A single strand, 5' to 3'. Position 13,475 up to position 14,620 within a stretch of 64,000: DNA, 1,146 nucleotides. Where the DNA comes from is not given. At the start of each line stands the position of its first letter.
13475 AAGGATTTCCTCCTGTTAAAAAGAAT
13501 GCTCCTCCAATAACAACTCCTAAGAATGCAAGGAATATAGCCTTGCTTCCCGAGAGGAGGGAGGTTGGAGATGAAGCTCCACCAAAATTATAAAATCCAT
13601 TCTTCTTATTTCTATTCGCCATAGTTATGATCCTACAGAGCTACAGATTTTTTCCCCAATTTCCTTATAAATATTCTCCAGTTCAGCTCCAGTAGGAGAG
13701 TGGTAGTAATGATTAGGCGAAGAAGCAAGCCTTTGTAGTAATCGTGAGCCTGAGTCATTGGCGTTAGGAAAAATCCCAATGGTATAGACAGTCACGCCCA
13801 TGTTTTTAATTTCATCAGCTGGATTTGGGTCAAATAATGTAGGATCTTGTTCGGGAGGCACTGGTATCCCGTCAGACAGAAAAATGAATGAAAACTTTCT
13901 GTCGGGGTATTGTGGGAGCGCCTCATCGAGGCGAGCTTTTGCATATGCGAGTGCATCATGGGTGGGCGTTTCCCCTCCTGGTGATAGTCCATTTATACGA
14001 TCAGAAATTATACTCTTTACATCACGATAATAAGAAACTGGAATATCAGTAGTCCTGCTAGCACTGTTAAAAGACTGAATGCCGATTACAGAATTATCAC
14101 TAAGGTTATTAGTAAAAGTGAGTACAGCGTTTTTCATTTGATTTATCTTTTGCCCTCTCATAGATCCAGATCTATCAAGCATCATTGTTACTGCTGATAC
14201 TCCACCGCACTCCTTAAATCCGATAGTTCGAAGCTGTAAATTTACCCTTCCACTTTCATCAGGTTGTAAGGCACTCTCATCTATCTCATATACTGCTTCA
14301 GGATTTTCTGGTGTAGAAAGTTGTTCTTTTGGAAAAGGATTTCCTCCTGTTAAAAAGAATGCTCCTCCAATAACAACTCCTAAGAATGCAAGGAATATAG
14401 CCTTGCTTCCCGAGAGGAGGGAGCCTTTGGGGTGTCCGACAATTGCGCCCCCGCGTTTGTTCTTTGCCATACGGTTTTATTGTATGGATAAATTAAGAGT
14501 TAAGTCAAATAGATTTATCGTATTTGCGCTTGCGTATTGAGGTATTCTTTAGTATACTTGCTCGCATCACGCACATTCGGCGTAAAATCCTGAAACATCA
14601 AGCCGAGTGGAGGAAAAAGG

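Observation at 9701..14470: Minus-strand surface-protein operon: cohesin-like, Cys-rich adhesin, small anchored protein and tandem vWA paralogs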

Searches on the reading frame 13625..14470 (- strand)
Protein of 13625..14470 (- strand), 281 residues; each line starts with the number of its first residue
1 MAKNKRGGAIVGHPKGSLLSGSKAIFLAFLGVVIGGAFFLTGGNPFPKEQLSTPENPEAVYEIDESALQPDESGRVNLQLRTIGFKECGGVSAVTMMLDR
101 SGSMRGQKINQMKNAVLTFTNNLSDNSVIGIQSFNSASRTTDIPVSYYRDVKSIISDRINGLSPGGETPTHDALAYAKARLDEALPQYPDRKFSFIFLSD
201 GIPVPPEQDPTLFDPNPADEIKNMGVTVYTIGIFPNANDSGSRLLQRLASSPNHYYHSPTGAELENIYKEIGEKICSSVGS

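Call 3: search_protein_families(library=pfam, proteins=[window:13625-14470:-], max_evalue=1)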
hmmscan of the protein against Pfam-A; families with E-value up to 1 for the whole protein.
window:13625-14470:- (281 aa): 3 families
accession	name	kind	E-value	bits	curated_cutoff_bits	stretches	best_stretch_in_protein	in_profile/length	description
PF00092.34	VWA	-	3.6e-19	70.1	23.8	1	94-269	2-173/174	von Willebrand factor type A domain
PF13519.12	VWA_2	-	3.6e-10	40.8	27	1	95-201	2-106/107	von Willebrand factor type A domain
PF11775.14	CobT_C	-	0.024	14.7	21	1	93-124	14-45/220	Cobalamin biosynthesis protein CobT VWA domain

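Call 4: search_protein_families(library=ncbifam, proteins=[window:13625-14470:-], max_evalue=1)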
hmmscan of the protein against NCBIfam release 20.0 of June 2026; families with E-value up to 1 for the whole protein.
window:13625-14470:- (281 aa): 4 families
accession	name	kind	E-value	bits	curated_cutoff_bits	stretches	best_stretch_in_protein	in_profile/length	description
TIGR02442.1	Cob-chelat-sub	hypoth_equivalog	1.7e-06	26.8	779.45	1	92-224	473-606/641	putative cobaltochelatase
TIGR03788.1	marine_srt_targ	equivalog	1.2e-05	24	551.65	1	94-201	274-379/629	marine proteobacterial sortase target protein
TIGR03436.1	acidobact_VWFA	subfamily_domain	0.004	16.7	81.25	1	94-233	69-219/324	VWA domain-containing protein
NF033757.1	gliding_CglB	equivalog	0.074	12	200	1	163-204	163-201/402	adventurous gliding motility lipoprotein CglB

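Call 9: find_encoding_contigs(protein=window:13625-14470:-, flank=10000, max_places=6)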
Protein window:13625-14470:- (281 aa): no gene with exactly this product is on record in the collection.

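Call 15: find_homologous_proteins(query=window:13625-14470:-, max_evalue=0.001)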
Query window:13625-14470:- (281 aa): 25 proteins with E <= 0.001 among 1783 candidates.
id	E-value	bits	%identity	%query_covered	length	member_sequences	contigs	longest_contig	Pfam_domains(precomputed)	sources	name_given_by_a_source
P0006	6.1e-184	628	100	100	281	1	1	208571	PF00092.35,PF13519.13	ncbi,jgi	-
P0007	1.0e-83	299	53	99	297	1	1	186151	PF00092.35,PF13519.13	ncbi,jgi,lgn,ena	-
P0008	3.4e-80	288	55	91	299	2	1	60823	PF13519.13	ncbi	-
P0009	1.5e-73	266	51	90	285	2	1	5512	PF00092.35,PF13519.13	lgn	-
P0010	1.4e-69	253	51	84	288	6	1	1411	PF00092.35,PF13519.13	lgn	-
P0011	5.0e-69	251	49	92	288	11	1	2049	PF00092.35,PF13519.13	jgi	-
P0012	2.2e-67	246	48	98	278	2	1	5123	PF00092.35,PF13519.13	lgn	-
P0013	1.4e-62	230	48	92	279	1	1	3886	PF00092.35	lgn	-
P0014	5.7e-62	228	44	99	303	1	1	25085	PF00092.35,PF13519.13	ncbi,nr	ncbi:MAG: vWA domain-containing protein [Candidatus Levybacteria bacterium]|nr:vWA domain-containing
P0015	1.6e-61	226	46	84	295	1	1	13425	PF00092.35,PF13519.13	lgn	-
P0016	2.1e-61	226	48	84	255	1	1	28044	PF00092.35,PF13519.13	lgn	-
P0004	5.6e-61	225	45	94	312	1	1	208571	PF00092.35,PF13519.13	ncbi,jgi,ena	-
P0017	2.5e-59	219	44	98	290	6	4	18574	PF00092.35,PF13519.13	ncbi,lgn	-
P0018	6.6e-59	218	46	90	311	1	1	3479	PF00092.35,PF13519.13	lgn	-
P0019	1.7e-58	216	47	85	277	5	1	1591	PF00092.35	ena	-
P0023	6.1e-56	208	45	97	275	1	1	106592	PF00092.35,PF13519.13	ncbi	-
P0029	2.7e-4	39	38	21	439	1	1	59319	PF00092.35,PF13519.13,PF13400.12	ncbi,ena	-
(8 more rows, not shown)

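Call 16: find_encoding_contigs(protein=P0007, flank=8000, max_places=2)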
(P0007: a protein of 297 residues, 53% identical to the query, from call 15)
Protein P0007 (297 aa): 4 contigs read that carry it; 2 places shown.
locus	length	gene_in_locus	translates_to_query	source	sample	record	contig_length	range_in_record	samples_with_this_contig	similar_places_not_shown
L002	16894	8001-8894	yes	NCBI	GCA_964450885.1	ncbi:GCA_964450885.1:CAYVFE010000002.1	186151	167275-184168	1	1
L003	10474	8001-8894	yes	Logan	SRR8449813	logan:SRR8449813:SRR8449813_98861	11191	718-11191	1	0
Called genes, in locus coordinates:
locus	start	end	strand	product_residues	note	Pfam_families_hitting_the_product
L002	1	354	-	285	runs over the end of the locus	PF00188:CAP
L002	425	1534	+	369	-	PF08014:MATCAP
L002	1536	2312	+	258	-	-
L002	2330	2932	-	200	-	-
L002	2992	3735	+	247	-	PF01996:F420_ligase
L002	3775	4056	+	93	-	-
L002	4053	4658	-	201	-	PF21176:RecR_HhH, PF01751:Toprim, PF13662:Toprim_4, PF21175:RecR_C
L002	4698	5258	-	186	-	PF01765:RRF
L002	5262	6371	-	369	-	PF02163:Peptidase_M50, PF00595:PDZ (weak), PF13180:PDZ_2, PF17820:PDZ_6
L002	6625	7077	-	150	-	PF25025:EF-Ts_N (weak), PF00889:EF_TS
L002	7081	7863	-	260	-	PF00318:Ribosomal_S2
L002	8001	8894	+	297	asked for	PF00092:VWA, PF13519:VWA_2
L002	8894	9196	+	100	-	-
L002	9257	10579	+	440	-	PF00464:SHMT, PF00155:Aminotran_1_2 (weak), PF01212:Beta_elim_lyase (weak)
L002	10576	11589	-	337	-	-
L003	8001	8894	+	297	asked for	PF00092:VWA, PF13519:VWA_2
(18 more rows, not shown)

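Call 17: find_encoding_contigs(protein=P0008, flank=8000, max_places=2)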
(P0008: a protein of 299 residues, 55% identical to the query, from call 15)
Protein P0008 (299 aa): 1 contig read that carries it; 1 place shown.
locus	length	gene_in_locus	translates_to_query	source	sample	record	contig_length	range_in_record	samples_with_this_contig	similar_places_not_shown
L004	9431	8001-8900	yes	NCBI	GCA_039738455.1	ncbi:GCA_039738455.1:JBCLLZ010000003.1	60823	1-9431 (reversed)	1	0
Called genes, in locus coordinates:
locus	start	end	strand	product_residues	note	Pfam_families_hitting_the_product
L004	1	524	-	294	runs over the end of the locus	PF00188:CAP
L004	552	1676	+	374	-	PF08014:MATCAP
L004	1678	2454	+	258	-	-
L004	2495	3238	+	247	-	PF01996:F420_ligase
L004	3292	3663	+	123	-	-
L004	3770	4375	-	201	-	PF21176:RecR_HhH, PF01751:Toprim, PF13662:Toprim_4, PF21175:RecR_C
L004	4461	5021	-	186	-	PF01765:RRF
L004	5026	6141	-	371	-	PF02163:Peptidase_M50, PF13180:PDZ_2, PF00595:PDZ (weak), PF17820:PDZ_6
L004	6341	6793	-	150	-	PF00889:EF_TS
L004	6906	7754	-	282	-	PF00318:Ribosomal_S2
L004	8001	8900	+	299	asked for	PF13519:VWA_2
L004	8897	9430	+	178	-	?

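Call 18: find_encoding_contigs(protein=P0023, flank=8000, max_places=2)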
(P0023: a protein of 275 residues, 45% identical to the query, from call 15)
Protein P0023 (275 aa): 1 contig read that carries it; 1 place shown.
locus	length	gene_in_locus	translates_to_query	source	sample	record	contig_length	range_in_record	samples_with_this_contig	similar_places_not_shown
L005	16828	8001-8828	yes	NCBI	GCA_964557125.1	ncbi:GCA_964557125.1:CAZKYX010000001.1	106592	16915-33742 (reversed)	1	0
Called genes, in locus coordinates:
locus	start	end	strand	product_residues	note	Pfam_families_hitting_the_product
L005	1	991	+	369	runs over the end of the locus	PF08014:MATCAP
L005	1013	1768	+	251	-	PF01996:F420_ligase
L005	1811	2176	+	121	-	PF05635:23S_rRNA_IVP, PF22296:bAvd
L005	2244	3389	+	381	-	-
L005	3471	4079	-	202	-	PF21176:RecR_HhH, PF01751:Toprim, PF13662:Toprim_4, PF21175:RecR_C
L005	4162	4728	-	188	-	PF01765:RRF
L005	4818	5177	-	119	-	PF05635:23S_rRNA_IVP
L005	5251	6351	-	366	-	PF02163:Peptidase_M50, PF00595:PDZ, PF04495:GRASP55_65 (weak), PF13180:PDZ_2, PF17820:PDZ_6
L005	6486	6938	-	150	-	PF00889:EF_TS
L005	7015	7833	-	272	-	PF00318:Ribosomal_S2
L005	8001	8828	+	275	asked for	PF00092:VWA, PF13519:VWA_2 (weak)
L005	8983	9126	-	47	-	-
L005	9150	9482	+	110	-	-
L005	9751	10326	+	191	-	-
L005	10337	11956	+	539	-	-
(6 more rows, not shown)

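Call 19: find_encoding_contigs(protein=P0014, flank=8000, max_places=2)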
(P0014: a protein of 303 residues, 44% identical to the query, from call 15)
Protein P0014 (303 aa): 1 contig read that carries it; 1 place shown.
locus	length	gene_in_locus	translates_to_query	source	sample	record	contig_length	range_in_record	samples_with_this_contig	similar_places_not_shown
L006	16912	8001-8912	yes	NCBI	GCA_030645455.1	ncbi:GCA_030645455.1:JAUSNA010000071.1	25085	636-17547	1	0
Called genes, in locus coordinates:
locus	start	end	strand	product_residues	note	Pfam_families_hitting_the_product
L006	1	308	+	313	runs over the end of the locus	PF08014:MATCAP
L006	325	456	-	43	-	-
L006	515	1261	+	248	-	PF01996:F420_ligase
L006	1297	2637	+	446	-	-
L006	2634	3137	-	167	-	-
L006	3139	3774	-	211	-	PF21176:RecR_HhH, PF13662:Toprim_4, PF01751:Toprim, PF21175:RecR_C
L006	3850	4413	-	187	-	PF01765:RRF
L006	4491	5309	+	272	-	-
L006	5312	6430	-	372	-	PF02163:Peptidase_M50, PF13180:PDZ_2, PF00595:PDZ (weak), PF17820:PDZ_6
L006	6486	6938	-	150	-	PF00889:EF_TS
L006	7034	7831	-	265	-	PF00318:Ribosomal_S2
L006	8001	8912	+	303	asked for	PF00092:VWA (weak), PF13519:VWA_2 (weak)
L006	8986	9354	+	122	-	-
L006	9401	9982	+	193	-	-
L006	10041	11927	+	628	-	-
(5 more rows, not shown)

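Call 50: search_protein_families(library=pfam, proteins=[L008:7160-9265:+, L009:10676-12562:+, L014:12334-13953:+, L014:14635-15903:+, L020:11567-13321:+, L020:17956-20079:+, L010:15082-17004:+], max_evalue=0.1)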
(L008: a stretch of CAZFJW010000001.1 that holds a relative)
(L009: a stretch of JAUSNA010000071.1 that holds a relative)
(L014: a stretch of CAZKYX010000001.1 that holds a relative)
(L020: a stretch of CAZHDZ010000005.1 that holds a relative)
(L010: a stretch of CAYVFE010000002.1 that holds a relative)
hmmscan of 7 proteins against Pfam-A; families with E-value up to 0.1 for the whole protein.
L008:7160-9265:+ (701 aa): 0 families

L009:10676-12562:+ (628 aa): 0 families

L014:12334-13953:+ (539 aa): 0 families

L014:14635-15903:+ (422 aa): 0 families

L020:11567-13321:+ (584 aa): 0 families

L020:17956-20079:+ (707 aa): 4 families
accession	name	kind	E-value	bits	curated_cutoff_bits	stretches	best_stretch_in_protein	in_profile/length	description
PF00963.24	Cohesin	-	3.3e-06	27.8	24.1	1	81-185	22-130/139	Cohesin domain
PF00404.24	Dockerin_1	-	9.4e-06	26.2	22.9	1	647-699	2-54/57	Dockerin type I domain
PF18911.6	PKD_4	-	0.0001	22.8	27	1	297-368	12-78/85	PKD domain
PF13860.13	FlgD_ig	-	0.035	14.5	27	0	545-614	7-77/79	FlgD Ig-like domain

L010:15082-17004:+ (640 aa): 3 families
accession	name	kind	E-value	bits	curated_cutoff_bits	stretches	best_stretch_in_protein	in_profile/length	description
PF00041.27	fn3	-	1.9e-08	34.8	25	1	130-209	9-81/84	Fibronectin type III domain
PF16656.11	Pur_ac_phosph_N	-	0.0075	17.2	30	1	134-212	12-92/93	Purple acid Phosphatase, N-terminal domain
PF17115.11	Toast_rack_N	-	0.07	13.8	22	0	242-279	17-53/92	N-terminal domain of toast_rack, DUF2154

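Call 59: search_protein_families(library=padloc, proteins=[window:13625-14470:-], max_evalue=0.01)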
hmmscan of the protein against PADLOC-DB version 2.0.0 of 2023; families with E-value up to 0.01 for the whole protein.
window:13625-14470:- (281 aa): 0 families
